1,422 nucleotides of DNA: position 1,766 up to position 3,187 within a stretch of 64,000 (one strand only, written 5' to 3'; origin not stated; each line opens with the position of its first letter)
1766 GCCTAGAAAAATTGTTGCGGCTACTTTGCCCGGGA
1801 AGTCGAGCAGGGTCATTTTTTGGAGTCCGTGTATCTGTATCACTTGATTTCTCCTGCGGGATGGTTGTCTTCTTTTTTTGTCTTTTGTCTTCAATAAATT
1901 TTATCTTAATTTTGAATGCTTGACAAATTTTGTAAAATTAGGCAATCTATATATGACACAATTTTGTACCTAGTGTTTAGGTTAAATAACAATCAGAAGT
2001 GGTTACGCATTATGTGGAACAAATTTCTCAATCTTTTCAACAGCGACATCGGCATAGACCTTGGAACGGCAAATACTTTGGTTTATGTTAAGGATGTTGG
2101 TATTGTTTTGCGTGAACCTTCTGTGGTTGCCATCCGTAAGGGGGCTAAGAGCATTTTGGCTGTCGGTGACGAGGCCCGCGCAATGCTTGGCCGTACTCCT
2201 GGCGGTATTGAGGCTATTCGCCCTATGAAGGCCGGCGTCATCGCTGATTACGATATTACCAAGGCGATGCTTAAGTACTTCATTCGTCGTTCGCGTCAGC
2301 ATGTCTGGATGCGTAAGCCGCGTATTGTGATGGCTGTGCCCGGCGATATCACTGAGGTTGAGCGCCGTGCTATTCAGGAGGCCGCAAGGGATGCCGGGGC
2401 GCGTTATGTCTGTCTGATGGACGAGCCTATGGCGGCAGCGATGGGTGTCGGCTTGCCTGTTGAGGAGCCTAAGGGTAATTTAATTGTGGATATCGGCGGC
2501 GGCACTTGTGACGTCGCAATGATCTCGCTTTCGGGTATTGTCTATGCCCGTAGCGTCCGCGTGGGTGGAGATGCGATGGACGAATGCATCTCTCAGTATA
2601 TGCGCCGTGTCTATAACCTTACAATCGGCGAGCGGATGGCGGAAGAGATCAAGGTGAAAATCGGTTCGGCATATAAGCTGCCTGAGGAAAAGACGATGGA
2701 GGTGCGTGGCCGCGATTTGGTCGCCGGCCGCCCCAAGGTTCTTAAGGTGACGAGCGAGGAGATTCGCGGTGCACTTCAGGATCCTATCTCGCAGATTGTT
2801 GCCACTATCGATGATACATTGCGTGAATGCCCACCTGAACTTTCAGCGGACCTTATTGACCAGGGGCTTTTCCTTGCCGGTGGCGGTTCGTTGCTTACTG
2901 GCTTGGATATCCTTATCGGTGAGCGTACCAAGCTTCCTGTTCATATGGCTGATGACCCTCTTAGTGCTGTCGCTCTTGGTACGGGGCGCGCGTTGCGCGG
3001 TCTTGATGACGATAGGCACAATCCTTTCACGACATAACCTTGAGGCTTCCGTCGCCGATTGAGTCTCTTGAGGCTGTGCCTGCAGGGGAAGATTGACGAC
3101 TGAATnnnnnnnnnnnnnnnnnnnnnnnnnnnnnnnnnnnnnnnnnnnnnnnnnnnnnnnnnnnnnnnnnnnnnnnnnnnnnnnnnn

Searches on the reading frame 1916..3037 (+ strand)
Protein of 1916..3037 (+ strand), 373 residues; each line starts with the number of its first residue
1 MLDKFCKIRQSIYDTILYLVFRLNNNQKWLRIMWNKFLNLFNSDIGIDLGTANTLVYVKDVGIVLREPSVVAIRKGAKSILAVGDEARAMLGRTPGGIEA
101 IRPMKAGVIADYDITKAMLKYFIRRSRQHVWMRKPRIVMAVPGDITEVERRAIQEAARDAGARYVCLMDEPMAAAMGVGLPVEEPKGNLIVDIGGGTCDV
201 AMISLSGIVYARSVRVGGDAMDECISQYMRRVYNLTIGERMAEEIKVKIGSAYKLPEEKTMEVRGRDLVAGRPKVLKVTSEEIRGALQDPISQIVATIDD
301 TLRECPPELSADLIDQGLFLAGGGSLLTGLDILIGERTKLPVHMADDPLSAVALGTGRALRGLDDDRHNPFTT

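Call 10: search_protein_families(library=pfam, proteins=[window:1916-3037:+], max_evalue=0.01)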
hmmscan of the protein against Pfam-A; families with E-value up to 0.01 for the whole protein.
window:1916-3037:+ (373 aa): 6 families
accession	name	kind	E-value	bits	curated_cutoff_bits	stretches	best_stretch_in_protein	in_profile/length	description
PF06723.19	MreB_Mbl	-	4.4e-140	466.6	27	1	43-364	2-323/327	MreB/Mbl protein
PF00012.26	HSP70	-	7e-14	51.4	20.6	1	134-234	133-239/599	Hsp70 protein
PF00022.25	Actin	-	4.4e-11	42.5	27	1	59-236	22-193/410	Actin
PF14450.12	FtsA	-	8.8e-11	42.7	31.8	1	190-348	2-120/127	Cell division protein FtsA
PF11104.14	PilM_2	-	2.9e-07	30.2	27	0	189-248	183-236/340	Type IV pilus assembly protein PilM;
PF21522.3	MreB-like_C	-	0.0016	19.5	27.8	1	190-328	1-117/123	Archaeal actin homologue MreB-like, C-terminal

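Call 11: find_encoding_contigs(protein=window:2012-3037:+, flank=6000, max_places=10)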
Protein window:2012-3037:+ (341 aa): 19 contigs read that carry it; 10 places shown.
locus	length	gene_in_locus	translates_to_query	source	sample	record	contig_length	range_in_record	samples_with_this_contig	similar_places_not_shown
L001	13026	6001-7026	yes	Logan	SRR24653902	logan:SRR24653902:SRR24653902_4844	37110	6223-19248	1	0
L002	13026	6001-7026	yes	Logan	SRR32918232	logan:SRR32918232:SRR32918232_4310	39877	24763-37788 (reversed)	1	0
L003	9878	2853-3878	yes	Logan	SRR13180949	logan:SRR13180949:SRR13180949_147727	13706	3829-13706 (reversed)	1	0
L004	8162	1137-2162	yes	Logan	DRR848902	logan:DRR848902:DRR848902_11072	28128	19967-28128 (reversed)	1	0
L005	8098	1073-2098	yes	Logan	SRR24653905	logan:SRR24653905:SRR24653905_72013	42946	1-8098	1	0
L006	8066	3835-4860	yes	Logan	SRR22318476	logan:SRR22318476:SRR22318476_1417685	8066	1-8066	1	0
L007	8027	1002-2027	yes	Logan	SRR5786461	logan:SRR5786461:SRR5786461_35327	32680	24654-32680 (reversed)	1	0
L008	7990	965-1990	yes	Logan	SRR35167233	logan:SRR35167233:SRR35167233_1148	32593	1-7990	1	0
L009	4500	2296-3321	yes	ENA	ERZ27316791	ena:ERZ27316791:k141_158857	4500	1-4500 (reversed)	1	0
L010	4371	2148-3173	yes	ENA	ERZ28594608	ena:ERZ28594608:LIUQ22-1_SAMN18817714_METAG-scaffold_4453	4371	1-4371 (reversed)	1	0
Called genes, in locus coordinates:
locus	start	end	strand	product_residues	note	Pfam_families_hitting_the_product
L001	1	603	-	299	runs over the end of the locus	PF01820:Dala_Dala_lig_N (weak), PF07478:Dala_Dala_lig_C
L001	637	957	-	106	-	PF00085:Thioredoxin, PF02114:Phosducin (weak), PF13098:Thioredoxin_2 (weak), PF13728:TraF (weak), PF13905:Thioredoxin_8 (faint), PF13192:Thioredoxin_3 (weak)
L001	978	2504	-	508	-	PF00474:SSF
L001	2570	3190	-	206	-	PF02589:LUD_dom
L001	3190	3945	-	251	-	PF02348:CTP_transf_3, PF12804:NTP_transf_3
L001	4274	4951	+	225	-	-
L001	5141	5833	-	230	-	PF13353:Fer4_12, PF04055:Radical_SAM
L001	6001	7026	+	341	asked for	PF00022:Actin, PF06723:MreB_Mbl, PF00012:HSP70, PF11104:PilM_2 (faint), PF14450:FtsA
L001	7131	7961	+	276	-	PF04085:MreC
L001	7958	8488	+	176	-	-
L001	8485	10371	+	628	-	PF03717:PBP_dimer, PF00905:Transpeptidase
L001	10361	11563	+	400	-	PF01098:FTSW_RODA_SPOVE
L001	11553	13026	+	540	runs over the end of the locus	PF10150:RNase_E_G, PF20833:RNase_E_G_Thio (weak)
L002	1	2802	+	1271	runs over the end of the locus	PF18501:REC1, PF21918:cas_Cpf1_2nd, PF22222:Cpf1_PI-like, PF18516:RuvC_1, PF18510:NUC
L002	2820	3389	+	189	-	PF01930:Cas_Cas4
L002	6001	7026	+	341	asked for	PF00022:Actin, PF06723:MreB_Mbl, PF00012:HSP70, PF11104:PilM_2 (faint), PF14450:FtsA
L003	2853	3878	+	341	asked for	PF00022:Actin, PF06723:MreB_Mbl, PF00012:HSP70, PF11104:PilM_2 (faint), PF14450:FtsA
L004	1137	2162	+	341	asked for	PF00022:Actin, PF06723:MreB_Mbl, PF00012:HSP70, PF11104:PilM_2 (faint), PF14450:FtsA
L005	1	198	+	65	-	?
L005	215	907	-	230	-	PF13353:Fer4_12, PF04055:Radical_SAM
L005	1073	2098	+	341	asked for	PF00022:Actin, PF06723:MreB_Mbl, PF00012:HSP70, PF11104:PilM_2 (faint), PF14450:FtsA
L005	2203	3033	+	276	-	PF04085:MreC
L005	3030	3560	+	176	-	-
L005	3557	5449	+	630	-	PF03717:PBP_dimer, PF00905:Transpeptidase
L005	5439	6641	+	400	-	PF01098:FTSW_RODA_SPOVE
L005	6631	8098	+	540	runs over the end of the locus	PF10150:RNase_E_G, PF20833:RNase_E_G_Thio (weak)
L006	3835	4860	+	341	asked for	PF00022:Actin, PF06723:MreB_Mbl, PF00012:HSP70, PF11104:PilM_2 (faint), PF14450:FtsA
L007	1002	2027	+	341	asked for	PF00022:Actin, PF06723:MreB_Mbl, PF00012:HSP70, PF11104:PilM_2 (faint), PF14450:FtsA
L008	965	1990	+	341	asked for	PF00022:Actin, PF06723:MreB_Mbl, PF00012:HSP70, PF11104:PilM_2 (faint), PF14450:FtsA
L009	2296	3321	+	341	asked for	PF00022:Actin, PF06723:MreB_Mbl, PF00012:HSP70, PF11104:PilM_2 (faint), PF14450:FtsA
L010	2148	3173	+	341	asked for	PF00022:Actin, PF06723:MreB_Mbl, PF00012:HSP70, PF11104:PilM_2 (faint), PF14450:FtsA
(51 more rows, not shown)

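Call 24: list_cluster_members(proteins=[window:2012-3037:+, window:4496-6382:+, window:15426-16688:+])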
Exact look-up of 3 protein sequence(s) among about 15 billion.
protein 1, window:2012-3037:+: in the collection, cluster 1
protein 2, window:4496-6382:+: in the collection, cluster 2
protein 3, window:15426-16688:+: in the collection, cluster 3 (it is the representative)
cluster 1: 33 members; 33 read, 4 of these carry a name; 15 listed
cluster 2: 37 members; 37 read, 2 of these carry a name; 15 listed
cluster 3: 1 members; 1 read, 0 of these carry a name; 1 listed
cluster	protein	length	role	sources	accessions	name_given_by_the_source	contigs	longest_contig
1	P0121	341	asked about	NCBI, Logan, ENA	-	-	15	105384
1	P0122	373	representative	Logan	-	-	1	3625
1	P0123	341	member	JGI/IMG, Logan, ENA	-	rod shape-determining protein MreB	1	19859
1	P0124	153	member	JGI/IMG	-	rod shape-determining protein MreB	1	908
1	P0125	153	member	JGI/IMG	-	rod shape-determining protein MreB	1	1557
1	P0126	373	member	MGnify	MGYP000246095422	CR=1 FL=1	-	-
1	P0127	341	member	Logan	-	-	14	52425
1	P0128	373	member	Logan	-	-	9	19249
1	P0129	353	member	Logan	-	-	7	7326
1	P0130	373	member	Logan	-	-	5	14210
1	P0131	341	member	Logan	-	-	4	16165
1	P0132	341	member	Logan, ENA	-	-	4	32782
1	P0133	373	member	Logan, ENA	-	-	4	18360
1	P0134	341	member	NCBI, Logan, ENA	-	-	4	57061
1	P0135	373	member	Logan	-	-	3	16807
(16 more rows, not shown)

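Call 36: find_homologous_proteins(query=window:2012-3037:+, max_evalue=1e-60)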
Query window:2012-3037:+ (341 aa): 8000 proteins with E <= 1e-60 among 8000 candidates; the best 120 are listed.
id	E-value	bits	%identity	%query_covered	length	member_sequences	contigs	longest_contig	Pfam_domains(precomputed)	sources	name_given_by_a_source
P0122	1.5e-219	746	100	100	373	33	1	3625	PF00012.27,PF06723.20,PF14450.13,PF00022.26,PF11104.15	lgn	-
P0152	1.7e-192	657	88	99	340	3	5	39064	PF00012.27,PF06723.20,PF14450.13,PF00022.26,PF11104.15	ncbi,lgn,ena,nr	ncbi:MAG: rod shape-determining protein [Kiritimatiellae bacterium]|nr:rod shape-determining protein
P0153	1.6e-191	654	89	99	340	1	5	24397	PF00012.27,PF06723.20,PF14450.13,PF00022.26,PF11104.15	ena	-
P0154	2.2e-191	653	89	99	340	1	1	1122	PF00012.27,PF06723.20,PF14450.13,PF00022.26,PF11104.15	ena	-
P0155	2.7e-191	653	88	100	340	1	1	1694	PF00012.27,PF06723.20,PF14450.13,PF00022.26,PF11104.15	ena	-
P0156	2.8e-191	653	87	100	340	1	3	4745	PF00012.27,PF06723.20,PF14450.13,PF00022.26,PF11104.15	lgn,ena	-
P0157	4.9e-191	652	87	100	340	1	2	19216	PF00012.27,PF06723.20,PF14450.13,PF00022.26,PF11104.15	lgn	-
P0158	7.8e-191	651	89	99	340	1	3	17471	PF00012.27,PF06723.20,PF14450.13,PF00022.26,PF11104.15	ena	-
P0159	9.8e-191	651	87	100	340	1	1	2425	PF00012.27,PF06723.20,PF14450.13,PF00022.26,PF11104.15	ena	-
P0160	1.9e-189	647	87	100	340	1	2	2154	PF00012.27,PF06723.20,PF14450.13,PF00022.26,PF11104.15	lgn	-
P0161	1.2e-188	644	86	100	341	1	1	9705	PF00012.27,PF06723.20,PF14450.13,PF00022.26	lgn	-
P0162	9.5e-187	638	89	98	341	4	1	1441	PF00012.27,PF06723.20,PF14450.13,PF00022.26,PF11104.15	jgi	jgi:rod shape-determining protein MreB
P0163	2.3e-185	633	87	99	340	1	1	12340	PF00012.27,PF06723.20,PF14450.13,PF00022.26,PF11104.15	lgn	-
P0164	6.8e-183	625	86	100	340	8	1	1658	PF00012.27,PF06723.20,PF14450.13,PF00022.26,PF11104.15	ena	-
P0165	1.3e-174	598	79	100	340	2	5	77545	PF00012.27,PF06723.20,PF14450.13,PF00022.26,PF11104.15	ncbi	-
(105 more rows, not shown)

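Call 37: find_encoding_contigs(protein=P0152, flank=4000, max_places=5)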
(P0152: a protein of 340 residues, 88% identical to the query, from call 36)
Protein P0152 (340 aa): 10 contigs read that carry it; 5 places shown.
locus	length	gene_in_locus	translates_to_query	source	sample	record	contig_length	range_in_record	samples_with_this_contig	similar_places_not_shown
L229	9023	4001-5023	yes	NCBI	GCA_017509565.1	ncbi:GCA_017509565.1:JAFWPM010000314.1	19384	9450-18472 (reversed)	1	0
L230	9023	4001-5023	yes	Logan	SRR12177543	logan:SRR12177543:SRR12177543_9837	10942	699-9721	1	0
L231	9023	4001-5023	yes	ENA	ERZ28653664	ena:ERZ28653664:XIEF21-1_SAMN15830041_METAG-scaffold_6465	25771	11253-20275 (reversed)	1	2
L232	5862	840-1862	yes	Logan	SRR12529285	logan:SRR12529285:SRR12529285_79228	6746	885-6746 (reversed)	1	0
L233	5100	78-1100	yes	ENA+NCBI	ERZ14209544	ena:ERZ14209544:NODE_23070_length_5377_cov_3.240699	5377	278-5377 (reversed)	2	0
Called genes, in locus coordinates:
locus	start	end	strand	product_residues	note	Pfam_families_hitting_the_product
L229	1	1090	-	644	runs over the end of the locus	-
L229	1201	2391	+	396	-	PF13407:Peripla_BP_4 (faint), PF13377:Peripla_BP_3, PF12833:HTH_18, PF00165:HTH_AraC (weak)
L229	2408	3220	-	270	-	PF01226:Form_Nir_trans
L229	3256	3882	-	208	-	-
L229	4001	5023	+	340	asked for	PF00022:Actin, PF06723:MreB_Mbl, PF11104:PilM_2 (faint), PF00012:HSP70, PF14450:FtsA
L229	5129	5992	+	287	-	PF04085:MreC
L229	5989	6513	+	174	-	-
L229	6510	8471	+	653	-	PF03717:PBP_dimer, PF00905:Transpeptidase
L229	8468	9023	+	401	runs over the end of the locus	PF01098:FTSW_RODA_SPOVE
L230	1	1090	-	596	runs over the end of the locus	?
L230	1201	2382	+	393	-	PF13377:Peripla_BP_3, PF12833:HTH_18, PF00165:HTH_AraC (weak)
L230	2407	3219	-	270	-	PF01226:Form_Nir_trans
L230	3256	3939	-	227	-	-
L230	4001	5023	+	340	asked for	PF00022:Actin, PF06723:MreB_Mbl, PF11104:PilM_2 (faint), PF00012:HSP70, PF14450:FtsA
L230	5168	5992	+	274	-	PF04085:MreC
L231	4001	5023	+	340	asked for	PF00022:Actin, PF06723:MreB_Mbl, PF11104:PilM_2 (faint), PF00012:HSP70, PF14450:FtsA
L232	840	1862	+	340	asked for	PF00022:Actin, PF06723:MreB_Mbl, PF11104:PilM_2 (faint), PF00012:HSP70, PF14450:FtsA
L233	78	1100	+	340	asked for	PF00022:Actin, PF06723:MreB_Mbl, PF11104:PilM_2 (faint), PF00012:HSP70, PF14450:FtsA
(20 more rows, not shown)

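Call 38: find_encoding_contigs(protein=P0153, flank=4000, max_places=5)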
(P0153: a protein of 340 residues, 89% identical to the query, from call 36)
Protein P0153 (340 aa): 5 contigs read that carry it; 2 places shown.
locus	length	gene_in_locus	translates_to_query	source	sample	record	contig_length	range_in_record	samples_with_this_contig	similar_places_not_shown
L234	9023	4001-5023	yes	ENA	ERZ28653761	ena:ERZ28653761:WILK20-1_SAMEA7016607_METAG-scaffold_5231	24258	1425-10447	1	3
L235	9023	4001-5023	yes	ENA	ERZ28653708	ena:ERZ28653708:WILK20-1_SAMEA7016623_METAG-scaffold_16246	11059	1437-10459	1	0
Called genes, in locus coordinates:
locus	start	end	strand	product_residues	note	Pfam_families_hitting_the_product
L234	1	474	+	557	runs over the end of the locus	PF00501:AMP-binding, PF13193:AMP-binding_C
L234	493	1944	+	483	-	PF02397:Bac_transf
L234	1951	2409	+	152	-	PF02681:DUF212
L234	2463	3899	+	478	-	PF03977:OAD_beta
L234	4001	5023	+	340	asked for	PF00022:Actin, PF06723:MreB_Mbl, PF00012:HSP70, PF11104:PilM_2 (faint), PF14450:FtsA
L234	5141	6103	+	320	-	PF04085:MreC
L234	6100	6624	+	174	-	-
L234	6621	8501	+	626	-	PF03717:PBP_dimer, PF00905:Transpeptidase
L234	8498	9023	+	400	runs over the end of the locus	PF01098:FTSW_RODA_SPOVE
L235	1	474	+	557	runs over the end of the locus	PF00501:AMP-binding, PF13193:AMP-binding_C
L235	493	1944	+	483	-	PF02397:Bac_transf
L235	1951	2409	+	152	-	PF02681:DUF212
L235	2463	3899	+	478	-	PF03977:OAD_beta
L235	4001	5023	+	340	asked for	PF00022:Actin, PF06723:MreB_Mbl, PF00012:HSP70, PF11104:PilM_2 (faint), PF14450:FtsA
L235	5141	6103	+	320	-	PF04085:MreC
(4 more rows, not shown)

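Call 39: find_encoding_contigs(protein=P0165, flank=4000, max_places=4)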
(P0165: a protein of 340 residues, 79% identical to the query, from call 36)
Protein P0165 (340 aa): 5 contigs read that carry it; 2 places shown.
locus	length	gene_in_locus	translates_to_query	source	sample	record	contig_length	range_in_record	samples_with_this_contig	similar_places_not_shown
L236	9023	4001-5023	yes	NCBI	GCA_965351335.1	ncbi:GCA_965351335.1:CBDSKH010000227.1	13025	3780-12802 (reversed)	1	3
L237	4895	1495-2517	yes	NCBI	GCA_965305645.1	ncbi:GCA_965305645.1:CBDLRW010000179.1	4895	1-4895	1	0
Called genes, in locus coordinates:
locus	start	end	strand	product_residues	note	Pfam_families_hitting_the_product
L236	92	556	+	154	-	PF22811:Zn_ribbon_NrdR, PF03477:ATP-cone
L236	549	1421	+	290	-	PF02749:QRPTase_N, PF01729:QRPTase_C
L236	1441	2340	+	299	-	PF02445:NadA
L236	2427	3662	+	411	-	-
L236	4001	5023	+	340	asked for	PF06723:MreB_Mbl, PF00022:Actin (weak), PF11104:PilM_2 (faint), PF00012:HSP70, PF14450:FtsA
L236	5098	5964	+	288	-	PF04085:MreC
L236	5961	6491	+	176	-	-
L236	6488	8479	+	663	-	PF03717:PBP_dimer, PF00905:Transpeptidase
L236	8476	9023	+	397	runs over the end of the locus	PF01098:FTSW_RODA_SPOVE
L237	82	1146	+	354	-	-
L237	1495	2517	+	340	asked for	PF06723:MreB_Mbl, PF00022:Actin (weak), PF11104:PilM_2 (faint), PF00012:HSP70, PF14450:FtsA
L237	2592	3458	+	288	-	PF04085:MreC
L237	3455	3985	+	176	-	-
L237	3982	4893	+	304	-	?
